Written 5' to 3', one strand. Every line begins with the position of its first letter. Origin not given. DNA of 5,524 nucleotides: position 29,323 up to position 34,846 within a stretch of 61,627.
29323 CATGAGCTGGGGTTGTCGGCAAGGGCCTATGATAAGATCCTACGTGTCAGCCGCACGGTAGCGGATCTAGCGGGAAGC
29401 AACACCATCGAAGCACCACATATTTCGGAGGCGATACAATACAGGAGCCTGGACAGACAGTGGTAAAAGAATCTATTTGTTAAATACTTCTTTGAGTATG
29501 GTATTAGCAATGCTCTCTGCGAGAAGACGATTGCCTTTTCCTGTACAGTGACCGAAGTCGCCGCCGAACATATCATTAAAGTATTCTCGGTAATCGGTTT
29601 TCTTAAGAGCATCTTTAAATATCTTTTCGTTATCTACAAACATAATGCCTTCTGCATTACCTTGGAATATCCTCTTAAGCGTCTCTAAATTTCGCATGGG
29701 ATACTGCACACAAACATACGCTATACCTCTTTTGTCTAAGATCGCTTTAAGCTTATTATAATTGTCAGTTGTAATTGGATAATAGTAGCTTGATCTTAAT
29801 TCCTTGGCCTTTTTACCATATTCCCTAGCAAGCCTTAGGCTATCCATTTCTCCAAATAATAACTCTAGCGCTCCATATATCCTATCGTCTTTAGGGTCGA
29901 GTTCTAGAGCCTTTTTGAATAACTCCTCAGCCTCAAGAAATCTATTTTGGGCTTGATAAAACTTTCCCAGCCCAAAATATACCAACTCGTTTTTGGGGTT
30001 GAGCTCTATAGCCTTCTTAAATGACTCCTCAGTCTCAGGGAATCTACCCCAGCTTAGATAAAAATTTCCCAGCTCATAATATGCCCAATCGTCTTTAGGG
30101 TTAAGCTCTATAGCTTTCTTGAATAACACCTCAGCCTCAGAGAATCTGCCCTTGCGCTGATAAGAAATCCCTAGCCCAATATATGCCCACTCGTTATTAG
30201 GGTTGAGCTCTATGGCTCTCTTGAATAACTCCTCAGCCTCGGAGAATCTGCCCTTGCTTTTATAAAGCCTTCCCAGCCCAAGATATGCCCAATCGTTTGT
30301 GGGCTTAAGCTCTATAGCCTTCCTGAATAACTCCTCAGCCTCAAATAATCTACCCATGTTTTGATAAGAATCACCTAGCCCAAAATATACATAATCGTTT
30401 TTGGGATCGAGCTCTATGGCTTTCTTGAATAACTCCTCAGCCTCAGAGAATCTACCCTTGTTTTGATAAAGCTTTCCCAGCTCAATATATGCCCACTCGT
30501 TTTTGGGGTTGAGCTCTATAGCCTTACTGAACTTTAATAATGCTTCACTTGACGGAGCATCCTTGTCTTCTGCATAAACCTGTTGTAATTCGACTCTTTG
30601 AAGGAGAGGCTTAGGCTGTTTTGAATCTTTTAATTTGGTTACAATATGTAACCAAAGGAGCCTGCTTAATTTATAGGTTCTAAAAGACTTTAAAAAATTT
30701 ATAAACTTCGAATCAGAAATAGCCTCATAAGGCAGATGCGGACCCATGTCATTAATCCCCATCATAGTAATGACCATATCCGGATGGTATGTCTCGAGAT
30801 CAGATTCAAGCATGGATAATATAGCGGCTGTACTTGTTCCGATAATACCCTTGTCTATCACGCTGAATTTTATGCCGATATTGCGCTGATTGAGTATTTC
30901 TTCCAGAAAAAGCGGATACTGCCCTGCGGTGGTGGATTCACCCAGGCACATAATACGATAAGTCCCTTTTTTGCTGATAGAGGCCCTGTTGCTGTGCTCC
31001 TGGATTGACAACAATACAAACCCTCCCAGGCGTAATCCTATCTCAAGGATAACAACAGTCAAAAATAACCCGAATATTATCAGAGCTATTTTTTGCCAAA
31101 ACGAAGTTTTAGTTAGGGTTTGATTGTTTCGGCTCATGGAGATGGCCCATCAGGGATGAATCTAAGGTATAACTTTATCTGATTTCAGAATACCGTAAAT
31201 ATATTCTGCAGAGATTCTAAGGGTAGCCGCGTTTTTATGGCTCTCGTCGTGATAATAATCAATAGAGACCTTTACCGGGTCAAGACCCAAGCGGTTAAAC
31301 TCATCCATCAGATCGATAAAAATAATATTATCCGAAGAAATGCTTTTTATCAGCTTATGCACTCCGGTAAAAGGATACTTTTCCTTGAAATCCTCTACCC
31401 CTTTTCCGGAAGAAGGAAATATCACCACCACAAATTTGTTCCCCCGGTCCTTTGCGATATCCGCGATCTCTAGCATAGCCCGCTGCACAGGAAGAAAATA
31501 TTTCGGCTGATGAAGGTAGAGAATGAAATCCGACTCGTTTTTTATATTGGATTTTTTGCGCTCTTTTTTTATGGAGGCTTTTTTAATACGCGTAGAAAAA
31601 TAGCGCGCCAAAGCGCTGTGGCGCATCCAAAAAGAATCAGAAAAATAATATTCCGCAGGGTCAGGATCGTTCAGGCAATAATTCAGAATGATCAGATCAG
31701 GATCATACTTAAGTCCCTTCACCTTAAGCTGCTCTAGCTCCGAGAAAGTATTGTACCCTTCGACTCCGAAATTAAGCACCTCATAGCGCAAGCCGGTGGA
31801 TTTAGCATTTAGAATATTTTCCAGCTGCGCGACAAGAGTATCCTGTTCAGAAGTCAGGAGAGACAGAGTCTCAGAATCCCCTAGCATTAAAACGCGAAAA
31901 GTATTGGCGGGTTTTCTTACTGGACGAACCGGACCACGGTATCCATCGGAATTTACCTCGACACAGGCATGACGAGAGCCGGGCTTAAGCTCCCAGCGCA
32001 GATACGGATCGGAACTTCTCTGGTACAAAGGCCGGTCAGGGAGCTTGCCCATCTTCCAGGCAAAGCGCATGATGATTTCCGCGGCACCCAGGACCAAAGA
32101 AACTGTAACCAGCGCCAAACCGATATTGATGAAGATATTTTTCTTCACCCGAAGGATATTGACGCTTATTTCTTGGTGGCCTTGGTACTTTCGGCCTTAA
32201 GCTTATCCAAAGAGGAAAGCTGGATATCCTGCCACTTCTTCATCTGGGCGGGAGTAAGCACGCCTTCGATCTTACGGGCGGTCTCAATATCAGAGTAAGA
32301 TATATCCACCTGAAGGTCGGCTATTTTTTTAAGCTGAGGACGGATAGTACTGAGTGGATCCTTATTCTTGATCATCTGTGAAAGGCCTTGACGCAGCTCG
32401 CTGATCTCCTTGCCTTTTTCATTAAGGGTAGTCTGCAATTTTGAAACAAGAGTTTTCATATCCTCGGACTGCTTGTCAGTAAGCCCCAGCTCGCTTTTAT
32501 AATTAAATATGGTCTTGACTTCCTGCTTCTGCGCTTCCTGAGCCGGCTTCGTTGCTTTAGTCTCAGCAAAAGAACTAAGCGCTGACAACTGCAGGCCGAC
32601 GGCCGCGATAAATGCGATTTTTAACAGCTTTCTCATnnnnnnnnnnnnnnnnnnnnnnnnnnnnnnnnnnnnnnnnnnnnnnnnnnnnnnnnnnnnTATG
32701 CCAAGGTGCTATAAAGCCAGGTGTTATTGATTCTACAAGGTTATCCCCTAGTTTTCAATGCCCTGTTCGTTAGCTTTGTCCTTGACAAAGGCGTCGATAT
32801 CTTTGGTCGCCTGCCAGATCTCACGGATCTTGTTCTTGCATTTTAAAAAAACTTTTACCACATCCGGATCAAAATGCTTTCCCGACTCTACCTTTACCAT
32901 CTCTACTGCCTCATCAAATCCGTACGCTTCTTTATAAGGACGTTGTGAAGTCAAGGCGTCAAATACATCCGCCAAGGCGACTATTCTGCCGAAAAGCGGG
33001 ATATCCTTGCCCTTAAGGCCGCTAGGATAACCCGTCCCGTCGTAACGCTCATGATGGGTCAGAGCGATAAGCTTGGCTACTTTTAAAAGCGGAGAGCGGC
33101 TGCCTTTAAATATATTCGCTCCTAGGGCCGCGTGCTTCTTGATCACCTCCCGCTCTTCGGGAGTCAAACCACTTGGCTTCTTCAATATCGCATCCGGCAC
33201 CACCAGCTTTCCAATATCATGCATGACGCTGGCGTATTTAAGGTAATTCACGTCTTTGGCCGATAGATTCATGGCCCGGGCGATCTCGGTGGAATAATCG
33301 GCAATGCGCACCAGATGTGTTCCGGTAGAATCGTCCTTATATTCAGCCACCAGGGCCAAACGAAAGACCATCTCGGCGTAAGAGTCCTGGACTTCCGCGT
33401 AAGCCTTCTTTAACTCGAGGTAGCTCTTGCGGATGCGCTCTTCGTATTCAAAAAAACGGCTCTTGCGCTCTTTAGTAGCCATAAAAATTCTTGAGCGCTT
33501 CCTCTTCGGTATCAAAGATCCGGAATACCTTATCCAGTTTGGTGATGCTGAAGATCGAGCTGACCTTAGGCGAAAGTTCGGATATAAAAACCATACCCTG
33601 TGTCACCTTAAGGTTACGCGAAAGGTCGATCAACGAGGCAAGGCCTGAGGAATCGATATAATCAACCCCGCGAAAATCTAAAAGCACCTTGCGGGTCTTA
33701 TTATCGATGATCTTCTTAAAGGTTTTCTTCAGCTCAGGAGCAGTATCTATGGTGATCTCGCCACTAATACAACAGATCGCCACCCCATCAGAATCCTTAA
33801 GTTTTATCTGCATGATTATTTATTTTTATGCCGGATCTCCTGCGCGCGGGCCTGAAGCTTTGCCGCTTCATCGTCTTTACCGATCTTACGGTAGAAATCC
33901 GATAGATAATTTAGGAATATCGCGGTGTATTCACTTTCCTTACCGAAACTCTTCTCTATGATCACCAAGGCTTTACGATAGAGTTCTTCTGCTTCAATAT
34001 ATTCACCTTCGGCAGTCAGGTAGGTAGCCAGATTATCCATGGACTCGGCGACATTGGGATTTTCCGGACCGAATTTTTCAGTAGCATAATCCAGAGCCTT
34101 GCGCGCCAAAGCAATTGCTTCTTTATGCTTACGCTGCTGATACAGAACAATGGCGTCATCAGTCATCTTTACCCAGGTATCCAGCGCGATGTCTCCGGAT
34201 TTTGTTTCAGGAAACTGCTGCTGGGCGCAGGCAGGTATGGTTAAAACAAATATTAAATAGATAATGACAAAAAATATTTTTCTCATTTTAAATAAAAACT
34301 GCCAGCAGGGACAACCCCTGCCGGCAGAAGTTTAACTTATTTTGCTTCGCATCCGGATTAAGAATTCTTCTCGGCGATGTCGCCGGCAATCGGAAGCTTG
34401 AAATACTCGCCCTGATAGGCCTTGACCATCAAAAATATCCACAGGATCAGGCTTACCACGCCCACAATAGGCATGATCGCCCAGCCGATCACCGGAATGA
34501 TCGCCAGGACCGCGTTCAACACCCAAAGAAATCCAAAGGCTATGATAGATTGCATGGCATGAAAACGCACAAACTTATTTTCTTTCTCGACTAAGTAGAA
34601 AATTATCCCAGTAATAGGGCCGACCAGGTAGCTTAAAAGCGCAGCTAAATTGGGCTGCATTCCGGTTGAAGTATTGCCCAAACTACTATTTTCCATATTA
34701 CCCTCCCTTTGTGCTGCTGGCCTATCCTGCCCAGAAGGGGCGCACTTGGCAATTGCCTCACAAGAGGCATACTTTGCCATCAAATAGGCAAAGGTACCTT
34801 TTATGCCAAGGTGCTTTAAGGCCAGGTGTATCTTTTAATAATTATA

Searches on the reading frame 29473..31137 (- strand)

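Call 58: search_protein_families(library=pfam, proteins=[window:29473-31137:-], max_evalue=0.001)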
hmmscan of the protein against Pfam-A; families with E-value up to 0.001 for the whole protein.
window:29473-31137:- (554 aa): 38 families (the best 25 are shown)
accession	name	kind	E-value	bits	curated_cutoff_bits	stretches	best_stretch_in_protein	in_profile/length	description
PF00515.34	TPR_1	-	1.5e-57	189.6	27.8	6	284-315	3-34/34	Tetratricopeptide repeat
PF13431.12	TPR_17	-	2.7e-55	180.5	24.4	6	338-368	1-31/34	Tetratricopeptide repeat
PF13414.12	TPR_11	-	1e-48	163.2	26.8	6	289-330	1-42/42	TPR repeat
PF07719.23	TPR_2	-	3.1e-48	158.4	27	5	216-247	3-34/34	Tetratricopeptide repeat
PF14559.12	TPR_19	-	5.9e-47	158.3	25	6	263-318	6-62/68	Tetratricopeptide repeat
PF13181.12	TPR_8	-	3.6e-45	148.7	25.7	6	216-247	3-34/34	Tetratricopeptide repeat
PF13424.12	TPR_12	-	9.6e-33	112.7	30.1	4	252-311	7-74/77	Tetratricopeptide repeat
PF13432.12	TPR_16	-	1.2e-32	112.4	32.7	5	219-281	2-64/65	Tetratricopeptide repeat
PF13428.12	TPR_14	-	1.7e-31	105.8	23.5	3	283-323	2-42/44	Tetratricopeptide repeat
PF13374.12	TPR_10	-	1.1e-27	95.6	27.5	0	216-242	4-30/42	Tetratricopeptide repeat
PF13176.12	TPR_7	-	4.8e-27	92.1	27.9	2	284-314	1-31/36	Tetratricopeptide repeat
PF13174.12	TPR_6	-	5.7e-16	58.4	26.3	0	284-314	2-32/33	Tetratricopeptide repeat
PF23914.1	TPR_CcmH_CycH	-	1.3e-14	54.8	42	1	254-350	56-155/158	Cytochrome c-type biogenesis protein H TPR domain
PF07720.18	TPR_3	-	1.4e-14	54.1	20.7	0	220-247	7-34/34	Tetratricopeptide repeat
PF17874.7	TPR_MalT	-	7.3e-13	48.9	45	0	284-380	49-152/336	MalT-like TPR region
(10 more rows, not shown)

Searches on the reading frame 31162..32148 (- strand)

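Call 58: search_protein_families(library=pfam, proteins=[window:31162-32148:-], max_evalue=0.001)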
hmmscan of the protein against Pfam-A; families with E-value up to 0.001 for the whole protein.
window:31162-32148:- (328 aa): 1 family
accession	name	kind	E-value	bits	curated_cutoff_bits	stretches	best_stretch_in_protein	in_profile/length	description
PF13472.12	Lipase_GDSL_2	-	0.00011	23.2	32.9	1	89-280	2-149/178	GDSL-like Lipase/Acylhydrolase family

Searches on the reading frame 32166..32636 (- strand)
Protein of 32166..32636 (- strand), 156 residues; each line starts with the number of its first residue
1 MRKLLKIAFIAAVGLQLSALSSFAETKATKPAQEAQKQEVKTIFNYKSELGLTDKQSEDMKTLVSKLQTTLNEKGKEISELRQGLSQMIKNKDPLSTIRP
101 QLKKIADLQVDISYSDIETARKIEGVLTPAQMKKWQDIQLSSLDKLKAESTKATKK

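Call 58: search_protein_families(library=pfam, proteins=[window:32166-32636:-], max_evalue=0.001)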
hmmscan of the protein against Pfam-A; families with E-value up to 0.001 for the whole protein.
window:32166-32636:- (156 aa): 0 families

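Call 61: find_encoding_contigs(protein=window:32166-32636:-, flank=1500, max_places=10)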
Protein window:32166-32636:- (156 aa): 1 contig read that carries it; 1 place shown.
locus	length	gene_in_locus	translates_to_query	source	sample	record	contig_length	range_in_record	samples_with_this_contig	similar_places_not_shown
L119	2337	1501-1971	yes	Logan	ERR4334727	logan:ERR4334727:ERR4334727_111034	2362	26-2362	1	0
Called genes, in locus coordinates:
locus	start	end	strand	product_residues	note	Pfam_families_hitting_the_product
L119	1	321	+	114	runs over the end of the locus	?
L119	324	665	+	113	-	PF01740:STAS, PF13466:STAS_2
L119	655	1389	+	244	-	PF13487:HD_5, PF01966:HD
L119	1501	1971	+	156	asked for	-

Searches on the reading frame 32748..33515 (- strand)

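Call 58: search_protein_families(library=pfam, proteins=[window:32748-33515:-], max_evalue=0.001)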
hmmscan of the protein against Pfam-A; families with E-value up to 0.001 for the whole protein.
window:32748-33515:- (255 aa): 2 families
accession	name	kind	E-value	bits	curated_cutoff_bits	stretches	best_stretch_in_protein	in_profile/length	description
PF13487.12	HD_5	-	3.3e-38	131.6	27.2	1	59-219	9-170/170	HD domain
PF01966.28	HD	-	1.1e-18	68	22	1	65-187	2-115/116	HD domain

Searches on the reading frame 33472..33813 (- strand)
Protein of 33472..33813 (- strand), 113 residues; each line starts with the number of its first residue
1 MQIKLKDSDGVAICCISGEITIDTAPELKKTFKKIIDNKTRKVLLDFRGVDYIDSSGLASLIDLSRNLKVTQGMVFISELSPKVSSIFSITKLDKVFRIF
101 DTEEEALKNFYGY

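Call 79: search_protein_families(library=pfam, proteins=[window:33472-33813:-], max_evalue=0.00001)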
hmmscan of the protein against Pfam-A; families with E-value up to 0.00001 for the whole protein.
window:33472-33813:- (113 aa): 2 families
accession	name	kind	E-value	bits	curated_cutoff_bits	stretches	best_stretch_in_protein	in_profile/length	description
PF01740.26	STAS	-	6.1e-21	74.6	22.6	1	3-106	2-106/106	STAS domain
PF13466.11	STAS_2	-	1.2e-12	48.3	29.2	1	16-94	3-80/80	STAS domain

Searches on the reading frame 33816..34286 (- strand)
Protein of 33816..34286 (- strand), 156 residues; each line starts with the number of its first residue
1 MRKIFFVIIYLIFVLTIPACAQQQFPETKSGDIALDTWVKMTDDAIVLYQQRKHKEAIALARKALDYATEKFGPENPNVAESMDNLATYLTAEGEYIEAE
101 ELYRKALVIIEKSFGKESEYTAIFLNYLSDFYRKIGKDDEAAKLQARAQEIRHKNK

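Call 58: search_protein_families(library=pfam, proteins=[window:33816-34286:-], max_evalue=0.001)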
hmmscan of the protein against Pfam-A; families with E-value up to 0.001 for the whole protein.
window:33816-34286:- (156 aa): 9 families
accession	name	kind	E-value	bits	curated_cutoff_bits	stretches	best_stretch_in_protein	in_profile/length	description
PF13424.12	TPR_12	-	3.7e-25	88.4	30.1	2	45-107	10-72/77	Tetratricopeptide repeat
PF13374.12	TPR_10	-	7.8e-21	73.9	27.5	2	79-117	1-39/42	Tetratricopeptide repeat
PF24885.1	TPR_NPHP3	-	2e-15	57.3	100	1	57-155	118-216/239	Nephrocystin-3 TPR domain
PF07719.23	TPR_2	-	1.3e-08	34.8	27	0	80-109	1-30/34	Tetratricopeptide repeat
PF13176.12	TPR_7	-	6.1e-06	26.4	27.9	0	83-109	2-28/36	Tetratricopeptide repeat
PF13432.12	TPR_16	-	1.4e-05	25.9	32.7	1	45-108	4-59/65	Tetratricopeptide repeat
PF25170.1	TPR_WDR35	-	8.8e-05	22.8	27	0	79-107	3-31/68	WD repeat-containing protein 35, TPR repeats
PF13428.12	TPR_14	-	9.5e-05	23.2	23.5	0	85-108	6-29/44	Tetratricopeptide repeat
PF00515.34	TPR_1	-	0.00028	21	27.8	0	85-109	6-30/34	Tetratricopeptide repeat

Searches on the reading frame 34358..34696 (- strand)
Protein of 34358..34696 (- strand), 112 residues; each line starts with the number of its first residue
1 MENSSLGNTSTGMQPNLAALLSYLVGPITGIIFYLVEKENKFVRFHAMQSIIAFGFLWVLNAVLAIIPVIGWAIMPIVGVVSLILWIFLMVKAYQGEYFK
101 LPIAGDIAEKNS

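Call 58: search_protein_families(library=pfam, proteins=[window:34358-34696:-], max_evalue=0.001)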
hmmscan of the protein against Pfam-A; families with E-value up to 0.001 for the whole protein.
window:34358-34696:- (112 aa): 2 families
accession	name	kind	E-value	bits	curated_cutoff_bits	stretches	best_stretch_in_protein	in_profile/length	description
PF09685.15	DUF4870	-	2.5e-10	40.7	25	1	18-104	14-103/107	Domain of unknown function (DUF4870)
PF14074.11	DUF4257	-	0.00031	21.4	27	1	20-97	2-76/81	Protein of unknown function (DUF4257)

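Call 60: find_encoding_contigs(protein=window:34358-34696:-, flank=1500, max_places=10)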
Protein window:34358-34696:- (112 aa): no gene with exactly this product is on record in the collection.
